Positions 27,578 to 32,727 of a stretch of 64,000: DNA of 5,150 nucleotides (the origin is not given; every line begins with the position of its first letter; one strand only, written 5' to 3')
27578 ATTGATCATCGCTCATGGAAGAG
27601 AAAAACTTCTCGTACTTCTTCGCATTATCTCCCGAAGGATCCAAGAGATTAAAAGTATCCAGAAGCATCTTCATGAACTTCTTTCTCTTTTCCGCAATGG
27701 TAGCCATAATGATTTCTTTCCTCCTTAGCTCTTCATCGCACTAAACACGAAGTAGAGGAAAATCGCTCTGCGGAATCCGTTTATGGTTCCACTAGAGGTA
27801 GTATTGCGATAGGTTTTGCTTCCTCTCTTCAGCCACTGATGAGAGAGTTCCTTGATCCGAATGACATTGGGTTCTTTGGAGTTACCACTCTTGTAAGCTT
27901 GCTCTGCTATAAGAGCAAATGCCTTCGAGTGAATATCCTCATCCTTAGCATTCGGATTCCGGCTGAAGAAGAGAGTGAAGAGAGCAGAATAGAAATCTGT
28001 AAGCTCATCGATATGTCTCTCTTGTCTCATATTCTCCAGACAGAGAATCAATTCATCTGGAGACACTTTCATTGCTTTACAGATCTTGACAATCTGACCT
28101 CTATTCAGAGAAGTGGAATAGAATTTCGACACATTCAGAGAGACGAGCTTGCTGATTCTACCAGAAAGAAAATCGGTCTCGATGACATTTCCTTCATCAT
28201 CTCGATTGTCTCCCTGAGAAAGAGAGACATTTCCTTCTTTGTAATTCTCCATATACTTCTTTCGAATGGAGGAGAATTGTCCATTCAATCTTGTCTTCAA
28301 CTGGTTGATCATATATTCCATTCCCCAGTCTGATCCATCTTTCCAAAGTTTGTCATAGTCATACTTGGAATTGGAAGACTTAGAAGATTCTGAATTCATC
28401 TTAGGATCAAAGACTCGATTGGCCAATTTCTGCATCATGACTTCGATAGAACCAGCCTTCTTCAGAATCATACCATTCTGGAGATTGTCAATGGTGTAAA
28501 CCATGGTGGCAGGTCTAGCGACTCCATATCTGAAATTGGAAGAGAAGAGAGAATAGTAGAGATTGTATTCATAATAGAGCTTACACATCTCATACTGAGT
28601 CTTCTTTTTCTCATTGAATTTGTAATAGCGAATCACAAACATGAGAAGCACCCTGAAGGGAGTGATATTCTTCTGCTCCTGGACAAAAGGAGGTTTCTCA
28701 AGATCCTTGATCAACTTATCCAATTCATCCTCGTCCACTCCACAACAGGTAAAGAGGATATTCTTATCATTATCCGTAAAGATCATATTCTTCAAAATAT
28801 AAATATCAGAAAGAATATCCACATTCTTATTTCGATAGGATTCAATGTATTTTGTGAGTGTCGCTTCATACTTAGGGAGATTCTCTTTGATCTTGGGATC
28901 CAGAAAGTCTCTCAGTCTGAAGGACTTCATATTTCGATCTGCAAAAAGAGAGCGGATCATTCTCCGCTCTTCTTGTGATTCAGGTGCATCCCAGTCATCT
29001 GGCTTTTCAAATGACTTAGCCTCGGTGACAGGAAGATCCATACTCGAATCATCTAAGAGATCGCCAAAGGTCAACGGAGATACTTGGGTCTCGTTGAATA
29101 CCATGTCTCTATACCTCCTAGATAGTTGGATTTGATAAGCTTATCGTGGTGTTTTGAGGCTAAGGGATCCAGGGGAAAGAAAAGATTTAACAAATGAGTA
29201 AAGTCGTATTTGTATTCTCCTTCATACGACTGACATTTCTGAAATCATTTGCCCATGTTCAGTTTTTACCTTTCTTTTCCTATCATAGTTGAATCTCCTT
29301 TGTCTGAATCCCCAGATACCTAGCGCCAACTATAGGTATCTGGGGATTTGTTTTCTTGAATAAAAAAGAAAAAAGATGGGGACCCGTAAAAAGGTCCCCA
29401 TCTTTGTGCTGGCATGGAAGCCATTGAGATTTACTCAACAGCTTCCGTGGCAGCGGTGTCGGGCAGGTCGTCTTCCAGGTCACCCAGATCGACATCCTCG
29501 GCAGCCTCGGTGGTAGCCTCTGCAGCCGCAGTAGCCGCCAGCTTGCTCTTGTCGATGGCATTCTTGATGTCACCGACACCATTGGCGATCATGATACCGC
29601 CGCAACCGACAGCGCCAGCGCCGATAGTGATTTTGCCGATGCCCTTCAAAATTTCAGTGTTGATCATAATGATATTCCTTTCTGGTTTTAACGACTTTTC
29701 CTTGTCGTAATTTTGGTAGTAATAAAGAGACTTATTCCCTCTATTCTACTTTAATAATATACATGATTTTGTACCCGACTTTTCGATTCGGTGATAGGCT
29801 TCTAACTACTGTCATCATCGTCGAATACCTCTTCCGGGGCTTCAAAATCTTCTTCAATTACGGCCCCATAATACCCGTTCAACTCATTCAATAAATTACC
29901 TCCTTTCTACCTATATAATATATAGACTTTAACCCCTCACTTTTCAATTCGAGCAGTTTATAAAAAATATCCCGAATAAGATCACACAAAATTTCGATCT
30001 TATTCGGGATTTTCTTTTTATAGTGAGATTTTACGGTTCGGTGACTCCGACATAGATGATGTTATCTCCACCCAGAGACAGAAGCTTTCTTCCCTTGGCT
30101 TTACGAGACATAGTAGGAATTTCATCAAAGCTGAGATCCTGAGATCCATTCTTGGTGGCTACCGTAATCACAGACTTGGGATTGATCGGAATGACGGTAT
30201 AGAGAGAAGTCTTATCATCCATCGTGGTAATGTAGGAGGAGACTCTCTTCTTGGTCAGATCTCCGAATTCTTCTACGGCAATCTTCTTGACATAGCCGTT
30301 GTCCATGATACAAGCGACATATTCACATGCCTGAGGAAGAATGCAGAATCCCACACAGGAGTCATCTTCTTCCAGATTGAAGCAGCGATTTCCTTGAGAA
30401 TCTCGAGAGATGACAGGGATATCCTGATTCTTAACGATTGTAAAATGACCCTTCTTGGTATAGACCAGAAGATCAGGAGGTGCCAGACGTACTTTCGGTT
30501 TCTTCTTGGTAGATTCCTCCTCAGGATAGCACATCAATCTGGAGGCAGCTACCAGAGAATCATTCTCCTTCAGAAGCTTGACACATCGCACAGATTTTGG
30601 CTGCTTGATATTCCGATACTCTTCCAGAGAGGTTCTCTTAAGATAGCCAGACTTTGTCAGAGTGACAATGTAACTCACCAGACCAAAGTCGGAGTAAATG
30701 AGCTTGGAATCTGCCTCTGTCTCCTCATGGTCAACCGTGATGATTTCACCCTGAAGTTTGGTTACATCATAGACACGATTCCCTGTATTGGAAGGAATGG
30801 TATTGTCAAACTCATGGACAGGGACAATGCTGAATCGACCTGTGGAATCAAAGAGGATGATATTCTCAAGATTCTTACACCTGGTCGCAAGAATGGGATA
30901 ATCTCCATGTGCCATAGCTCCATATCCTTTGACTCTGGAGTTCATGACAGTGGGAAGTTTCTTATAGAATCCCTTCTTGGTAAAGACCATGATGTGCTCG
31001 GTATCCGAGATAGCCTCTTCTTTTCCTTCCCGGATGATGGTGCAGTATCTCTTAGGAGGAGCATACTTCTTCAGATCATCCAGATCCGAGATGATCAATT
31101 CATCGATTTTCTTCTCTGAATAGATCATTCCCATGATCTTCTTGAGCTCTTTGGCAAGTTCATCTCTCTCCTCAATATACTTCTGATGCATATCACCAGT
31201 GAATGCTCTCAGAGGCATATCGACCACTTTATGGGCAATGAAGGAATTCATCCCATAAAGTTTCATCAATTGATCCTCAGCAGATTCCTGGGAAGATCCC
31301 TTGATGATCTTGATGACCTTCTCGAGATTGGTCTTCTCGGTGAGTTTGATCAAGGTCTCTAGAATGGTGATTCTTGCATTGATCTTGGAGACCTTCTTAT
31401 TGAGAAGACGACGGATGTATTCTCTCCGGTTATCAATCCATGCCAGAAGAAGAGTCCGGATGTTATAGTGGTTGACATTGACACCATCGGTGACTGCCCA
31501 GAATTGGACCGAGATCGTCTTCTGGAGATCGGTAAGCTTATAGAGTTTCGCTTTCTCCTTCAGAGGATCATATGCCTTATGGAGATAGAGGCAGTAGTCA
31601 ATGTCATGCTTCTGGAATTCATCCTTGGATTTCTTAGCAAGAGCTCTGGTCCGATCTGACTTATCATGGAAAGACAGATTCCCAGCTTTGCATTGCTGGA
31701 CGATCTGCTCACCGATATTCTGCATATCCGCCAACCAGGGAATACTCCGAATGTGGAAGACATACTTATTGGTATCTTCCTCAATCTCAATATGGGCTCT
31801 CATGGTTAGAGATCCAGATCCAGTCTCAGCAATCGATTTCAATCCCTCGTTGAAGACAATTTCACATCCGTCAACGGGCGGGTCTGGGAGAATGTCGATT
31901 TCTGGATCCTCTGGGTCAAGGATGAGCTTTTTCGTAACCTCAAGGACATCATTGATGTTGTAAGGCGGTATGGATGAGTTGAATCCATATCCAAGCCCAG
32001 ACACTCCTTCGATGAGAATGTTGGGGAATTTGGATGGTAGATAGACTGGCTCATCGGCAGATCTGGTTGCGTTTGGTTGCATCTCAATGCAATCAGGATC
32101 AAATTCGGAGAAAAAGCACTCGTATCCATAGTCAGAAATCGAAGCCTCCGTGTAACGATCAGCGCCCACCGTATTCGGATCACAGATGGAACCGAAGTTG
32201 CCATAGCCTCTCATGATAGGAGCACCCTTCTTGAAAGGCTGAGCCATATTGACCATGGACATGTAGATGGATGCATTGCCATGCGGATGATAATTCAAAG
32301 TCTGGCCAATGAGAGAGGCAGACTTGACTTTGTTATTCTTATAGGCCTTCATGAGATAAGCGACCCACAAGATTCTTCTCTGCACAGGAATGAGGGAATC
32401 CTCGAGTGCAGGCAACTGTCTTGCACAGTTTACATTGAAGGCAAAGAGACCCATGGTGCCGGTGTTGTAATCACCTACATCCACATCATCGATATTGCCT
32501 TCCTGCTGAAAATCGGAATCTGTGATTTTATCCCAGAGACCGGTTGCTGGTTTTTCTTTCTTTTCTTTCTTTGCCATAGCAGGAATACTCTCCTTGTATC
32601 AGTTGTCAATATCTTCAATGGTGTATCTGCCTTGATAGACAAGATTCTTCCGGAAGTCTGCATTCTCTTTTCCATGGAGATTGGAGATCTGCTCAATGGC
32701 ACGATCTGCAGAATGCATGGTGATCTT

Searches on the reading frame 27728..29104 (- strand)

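Call 11: search_protein_families(library=phrogs, proteins=[window:27728-29104:-], max_evalue=0.001)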
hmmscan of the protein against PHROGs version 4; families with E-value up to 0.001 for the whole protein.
window:27728-29104:- (459 aa): 1 family
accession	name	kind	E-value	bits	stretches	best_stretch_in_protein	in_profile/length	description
phrog_2921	-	unknown function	1.2e-33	117.9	1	77-458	29-408/413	-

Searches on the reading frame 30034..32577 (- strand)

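Call 10: search_protein_families(library=pfam, proteins=[window:30034-32577:-], max_evalue=0.001)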
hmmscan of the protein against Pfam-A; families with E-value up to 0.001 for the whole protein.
window:30034-32577:- (848 aa): 2 families
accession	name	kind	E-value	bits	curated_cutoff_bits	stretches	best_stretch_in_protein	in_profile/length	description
PF00521.26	DNA_topoisoIV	-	6e-86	289.4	31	1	53-500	1-432/432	DNA gyrase/topoisomerase IV, subunit A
PF03989.18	DNA_gyraseA_C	-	1.4e-22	79.3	27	1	636-679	2-45/48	DNA gyrase C-terminal domain, beta-propeller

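Call 11: search_protein_families(library=phrogs, proteins=[window:30034-32577:-], max_evalue=0.001)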
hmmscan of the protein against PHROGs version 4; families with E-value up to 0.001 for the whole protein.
window:30034-32577:- (848 aa): 3 families
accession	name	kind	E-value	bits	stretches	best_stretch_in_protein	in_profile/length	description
phrog_551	-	DNA, RNA and nucleotide metabolism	1.9e-109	368.2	2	26-740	4-667/701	DNA topoisomerase II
phrog_28877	-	DNA, RNA and nucleotide metabolism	3.1e-56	191.7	1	18-661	673-1303/1441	DNA topoisomerase II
phrog_20354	-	DNA, RNA and nucleotide metabolism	2.9e-10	41.7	1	49-153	23-128/142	DNA topoisomerase II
